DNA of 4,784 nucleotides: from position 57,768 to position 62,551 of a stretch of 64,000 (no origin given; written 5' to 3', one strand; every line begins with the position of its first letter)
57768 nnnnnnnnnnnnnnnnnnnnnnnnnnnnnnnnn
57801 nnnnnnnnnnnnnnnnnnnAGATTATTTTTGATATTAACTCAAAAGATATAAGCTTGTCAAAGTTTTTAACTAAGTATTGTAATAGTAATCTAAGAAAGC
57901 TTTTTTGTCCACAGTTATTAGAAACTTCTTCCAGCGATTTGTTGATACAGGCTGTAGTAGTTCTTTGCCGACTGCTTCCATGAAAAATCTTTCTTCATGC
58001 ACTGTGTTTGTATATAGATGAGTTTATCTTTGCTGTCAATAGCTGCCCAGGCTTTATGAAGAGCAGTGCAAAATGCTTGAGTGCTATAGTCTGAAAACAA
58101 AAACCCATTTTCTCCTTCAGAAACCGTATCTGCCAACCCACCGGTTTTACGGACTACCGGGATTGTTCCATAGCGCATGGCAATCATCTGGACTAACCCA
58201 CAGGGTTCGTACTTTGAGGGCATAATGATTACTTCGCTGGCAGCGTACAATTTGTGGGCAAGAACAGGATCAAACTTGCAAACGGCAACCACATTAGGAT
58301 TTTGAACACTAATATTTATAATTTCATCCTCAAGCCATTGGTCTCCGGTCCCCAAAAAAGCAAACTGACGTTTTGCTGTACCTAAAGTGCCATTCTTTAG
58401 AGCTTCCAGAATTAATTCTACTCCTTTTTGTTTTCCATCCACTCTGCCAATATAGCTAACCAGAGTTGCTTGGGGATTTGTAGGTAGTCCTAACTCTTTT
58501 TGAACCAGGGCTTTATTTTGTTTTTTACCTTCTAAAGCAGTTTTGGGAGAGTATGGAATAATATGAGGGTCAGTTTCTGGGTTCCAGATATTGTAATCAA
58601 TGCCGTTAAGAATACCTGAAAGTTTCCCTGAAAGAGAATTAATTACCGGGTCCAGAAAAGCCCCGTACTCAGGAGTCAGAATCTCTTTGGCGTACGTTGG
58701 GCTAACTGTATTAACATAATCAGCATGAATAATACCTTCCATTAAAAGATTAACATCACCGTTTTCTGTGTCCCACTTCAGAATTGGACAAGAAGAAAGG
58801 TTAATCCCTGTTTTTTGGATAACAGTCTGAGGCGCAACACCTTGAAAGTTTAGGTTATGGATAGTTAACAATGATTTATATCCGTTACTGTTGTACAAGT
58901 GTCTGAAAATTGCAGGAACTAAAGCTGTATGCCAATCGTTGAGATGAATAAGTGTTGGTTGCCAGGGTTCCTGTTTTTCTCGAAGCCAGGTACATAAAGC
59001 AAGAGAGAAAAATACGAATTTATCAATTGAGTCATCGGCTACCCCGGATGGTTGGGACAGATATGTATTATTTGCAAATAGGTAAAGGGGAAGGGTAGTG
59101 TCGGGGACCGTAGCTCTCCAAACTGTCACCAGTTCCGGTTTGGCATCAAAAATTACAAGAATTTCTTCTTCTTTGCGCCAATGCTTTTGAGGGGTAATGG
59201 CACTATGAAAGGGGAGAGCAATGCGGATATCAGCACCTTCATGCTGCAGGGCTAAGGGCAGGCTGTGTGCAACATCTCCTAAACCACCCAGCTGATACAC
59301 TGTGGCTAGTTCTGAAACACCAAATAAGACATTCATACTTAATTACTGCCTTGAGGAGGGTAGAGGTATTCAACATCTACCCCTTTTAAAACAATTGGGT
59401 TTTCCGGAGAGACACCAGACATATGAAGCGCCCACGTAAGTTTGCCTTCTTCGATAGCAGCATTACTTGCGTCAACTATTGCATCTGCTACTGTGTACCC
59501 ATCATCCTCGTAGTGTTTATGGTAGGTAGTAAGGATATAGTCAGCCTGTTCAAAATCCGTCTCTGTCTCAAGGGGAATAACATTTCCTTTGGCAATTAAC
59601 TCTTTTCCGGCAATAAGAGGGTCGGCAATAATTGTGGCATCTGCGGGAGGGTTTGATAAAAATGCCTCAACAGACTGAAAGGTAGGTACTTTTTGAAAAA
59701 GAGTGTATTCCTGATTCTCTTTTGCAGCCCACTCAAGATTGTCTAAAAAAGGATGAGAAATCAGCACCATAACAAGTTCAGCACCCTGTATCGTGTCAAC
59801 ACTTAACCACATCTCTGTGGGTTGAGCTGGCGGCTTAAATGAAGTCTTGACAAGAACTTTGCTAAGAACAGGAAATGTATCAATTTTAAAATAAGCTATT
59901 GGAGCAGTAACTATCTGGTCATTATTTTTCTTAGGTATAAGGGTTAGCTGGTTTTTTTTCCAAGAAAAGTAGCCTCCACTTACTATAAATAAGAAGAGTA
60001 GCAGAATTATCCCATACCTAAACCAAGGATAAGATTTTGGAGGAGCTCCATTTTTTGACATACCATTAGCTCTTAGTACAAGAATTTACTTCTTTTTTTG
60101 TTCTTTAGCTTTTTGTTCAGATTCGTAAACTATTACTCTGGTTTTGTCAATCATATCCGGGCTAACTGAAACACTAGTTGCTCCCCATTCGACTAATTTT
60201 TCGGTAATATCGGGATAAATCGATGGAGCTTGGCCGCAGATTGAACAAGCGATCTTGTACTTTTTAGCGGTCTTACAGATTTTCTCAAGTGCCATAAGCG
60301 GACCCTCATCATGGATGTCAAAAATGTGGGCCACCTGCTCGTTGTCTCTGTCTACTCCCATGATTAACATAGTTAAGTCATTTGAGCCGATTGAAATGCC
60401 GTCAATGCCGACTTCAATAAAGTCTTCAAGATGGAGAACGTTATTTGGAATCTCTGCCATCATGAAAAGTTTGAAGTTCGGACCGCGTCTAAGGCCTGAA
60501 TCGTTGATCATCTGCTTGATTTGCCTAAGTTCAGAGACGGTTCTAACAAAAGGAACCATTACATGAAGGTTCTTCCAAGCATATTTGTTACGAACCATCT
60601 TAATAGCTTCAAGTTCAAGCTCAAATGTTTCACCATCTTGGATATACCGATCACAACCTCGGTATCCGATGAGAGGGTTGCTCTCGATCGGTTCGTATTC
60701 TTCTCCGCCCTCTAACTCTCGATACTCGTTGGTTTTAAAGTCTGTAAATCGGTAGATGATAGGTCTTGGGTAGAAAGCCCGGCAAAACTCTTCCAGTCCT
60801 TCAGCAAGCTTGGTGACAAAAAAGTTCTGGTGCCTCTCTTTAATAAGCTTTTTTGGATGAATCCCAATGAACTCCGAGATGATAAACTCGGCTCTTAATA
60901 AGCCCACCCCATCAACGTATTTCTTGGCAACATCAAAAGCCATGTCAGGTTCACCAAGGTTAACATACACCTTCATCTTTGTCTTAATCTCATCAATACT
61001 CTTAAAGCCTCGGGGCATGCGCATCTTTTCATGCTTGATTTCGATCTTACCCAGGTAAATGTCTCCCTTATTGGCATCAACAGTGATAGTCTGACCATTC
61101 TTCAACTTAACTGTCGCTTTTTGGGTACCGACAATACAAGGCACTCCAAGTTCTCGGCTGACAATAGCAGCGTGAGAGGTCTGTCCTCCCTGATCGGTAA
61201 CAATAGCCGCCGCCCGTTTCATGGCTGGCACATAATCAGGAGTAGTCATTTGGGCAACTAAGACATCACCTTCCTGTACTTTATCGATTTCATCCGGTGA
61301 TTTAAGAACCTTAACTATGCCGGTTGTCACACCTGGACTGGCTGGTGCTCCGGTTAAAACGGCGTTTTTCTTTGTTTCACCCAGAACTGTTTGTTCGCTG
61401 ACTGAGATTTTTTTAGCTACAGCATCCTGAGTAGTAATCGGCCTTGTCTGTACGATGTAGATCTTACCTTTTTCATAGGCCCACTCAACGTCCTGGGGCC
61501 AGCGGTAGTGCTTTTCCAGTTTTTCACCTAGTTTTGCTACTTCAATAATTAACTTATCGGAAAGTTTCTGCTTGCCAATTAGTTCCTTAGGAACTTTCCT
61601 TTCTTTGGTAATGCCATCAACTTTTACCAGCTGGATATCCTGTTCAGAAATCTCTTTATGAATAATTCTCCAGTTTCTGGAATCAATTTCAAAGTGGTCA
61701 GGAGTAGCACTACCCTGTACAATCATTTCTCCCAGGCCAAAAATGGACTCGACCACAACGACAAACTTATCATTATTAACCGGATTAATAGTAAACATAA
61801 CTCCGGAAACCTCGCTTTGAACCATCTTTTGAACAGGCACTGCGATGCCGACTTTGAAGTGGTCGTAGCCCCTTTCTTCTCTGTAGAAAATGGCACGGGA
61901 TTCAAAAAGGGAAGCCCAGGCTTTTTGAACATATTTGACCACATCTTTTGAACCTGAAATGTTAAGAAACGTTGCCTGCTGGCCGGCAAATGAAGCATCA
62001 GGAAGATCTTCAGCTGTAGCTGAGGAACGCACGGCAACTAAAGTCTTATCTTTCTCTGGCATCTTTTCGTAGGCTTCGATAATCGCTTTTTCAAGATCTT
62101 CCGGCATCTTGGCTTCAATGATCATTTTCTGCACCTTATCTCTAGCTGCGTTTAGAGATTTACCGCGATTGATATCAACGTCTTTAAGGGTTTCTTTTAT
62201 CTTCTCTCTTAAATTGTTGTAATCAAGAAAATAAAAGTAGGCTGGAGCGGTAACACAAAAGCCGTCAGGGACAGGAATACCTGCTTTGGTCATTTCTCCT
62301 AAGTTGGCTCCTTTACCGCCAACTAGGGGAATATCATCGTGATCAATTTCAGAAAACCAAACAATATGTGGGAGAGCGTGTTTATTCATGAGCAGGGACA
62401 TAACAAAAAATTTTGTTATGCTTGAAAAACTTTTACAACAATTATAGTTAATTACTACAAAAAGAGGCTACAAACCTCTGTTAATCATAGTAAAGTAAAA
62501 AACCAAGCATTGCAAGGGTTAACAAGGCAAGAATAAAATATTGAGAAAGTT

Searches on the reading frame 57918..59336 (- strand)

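Call 8: search_protein_families(library=pfam, proteins=[window:57918-59336:-], max_evalue=0.001)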
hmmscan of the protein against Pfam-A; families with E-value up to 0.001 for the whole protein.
window:57918-59336:- (472 aa): 4 families
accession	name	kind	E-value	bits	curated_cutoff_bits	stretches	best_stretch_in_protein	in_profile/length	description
PF08323.17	Glyco_transf_5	-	7.7e-53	180.1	22.7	1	2-233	1-238/239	Starch synthase catalytic domain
PF13692.12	Glyco_trans_1_4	-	3e-16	60.4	27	1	292-428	3-138/142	Glycosyl transferases group 1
PF00534.26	Glycos_transf_1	-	4.5e-16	59.3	26.4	1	289-429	14-155/172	Glycosyl transferases group 1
PF20706.3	GT4-conflict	-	2.2e-05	24.1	26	1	288-408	195-323/385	Family 4 Glycosyltransferase in conflict systems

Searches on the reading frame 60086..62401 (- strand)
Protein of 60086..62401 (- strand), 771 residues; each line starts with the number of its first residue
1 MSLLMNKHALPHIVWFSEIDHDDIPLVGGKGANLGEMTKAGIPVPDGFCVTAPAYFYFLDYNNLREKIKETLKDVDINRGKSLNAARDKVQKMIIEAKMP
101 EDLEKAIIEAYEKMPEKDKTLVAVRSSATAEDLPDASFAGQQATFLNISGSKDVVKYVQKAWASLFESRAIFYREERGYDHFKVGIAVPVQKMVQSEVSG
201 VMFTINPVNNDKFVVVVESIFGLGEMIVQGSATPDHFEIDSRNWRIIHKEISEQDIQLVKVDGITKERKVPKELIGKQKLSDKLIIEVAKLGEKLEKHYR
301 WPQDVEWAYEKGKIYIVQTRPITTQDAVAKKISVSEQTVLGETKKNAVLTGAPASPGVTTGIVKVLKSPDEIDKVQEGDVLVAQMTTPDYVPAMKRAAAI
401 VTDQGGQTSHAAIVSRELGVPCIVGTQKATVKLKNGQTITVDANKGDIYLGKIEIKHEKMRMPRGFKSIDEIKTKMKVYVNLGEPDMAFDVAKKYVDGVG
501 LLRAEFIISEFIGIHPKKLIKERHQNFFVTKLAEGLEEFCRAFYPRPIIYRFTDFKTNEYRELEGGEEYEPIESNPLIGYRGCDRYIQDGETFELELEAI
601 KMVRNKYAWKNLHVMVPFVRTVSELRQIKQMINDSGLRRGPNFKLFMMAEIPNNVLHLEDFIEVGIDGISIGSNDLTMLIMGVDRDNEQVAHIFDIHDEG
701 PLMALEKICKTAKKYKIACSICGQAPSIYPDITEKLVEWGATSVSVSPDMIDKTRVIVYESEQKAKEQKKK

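Call 8: search_protein_families(library=pfam, proteins=[window:60086-62401:-], max_evalue=0.001)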
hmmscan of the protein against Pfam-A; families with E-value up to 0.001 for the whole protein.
window:60086-62401:- (771 aa): 4 families
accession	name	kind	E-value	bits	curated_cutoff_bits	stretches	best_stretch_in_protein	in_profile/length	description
PF01326.24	PPDK_N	-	3e-112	375.6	27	1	25-333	2-320/328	Pyruvate phosphate dikinase, AMP/ATP-binding domain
PF02896.24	PEP-utilizers_C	-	3.9e-58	197.4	22.8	1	473-760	17-290/293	PEP-utilising enzyme, PEP-binding domain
PF00391.29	PEP-utilizers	-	6.3e-30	103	23.1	1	376-446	2-72/72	PEP-utilising enzyme, mobile domain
PF03328.21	HpcH_HpaI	-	0.00012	21.9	25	1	613-719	87-187/221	HpcH/HpaI aldolase/citrate lyase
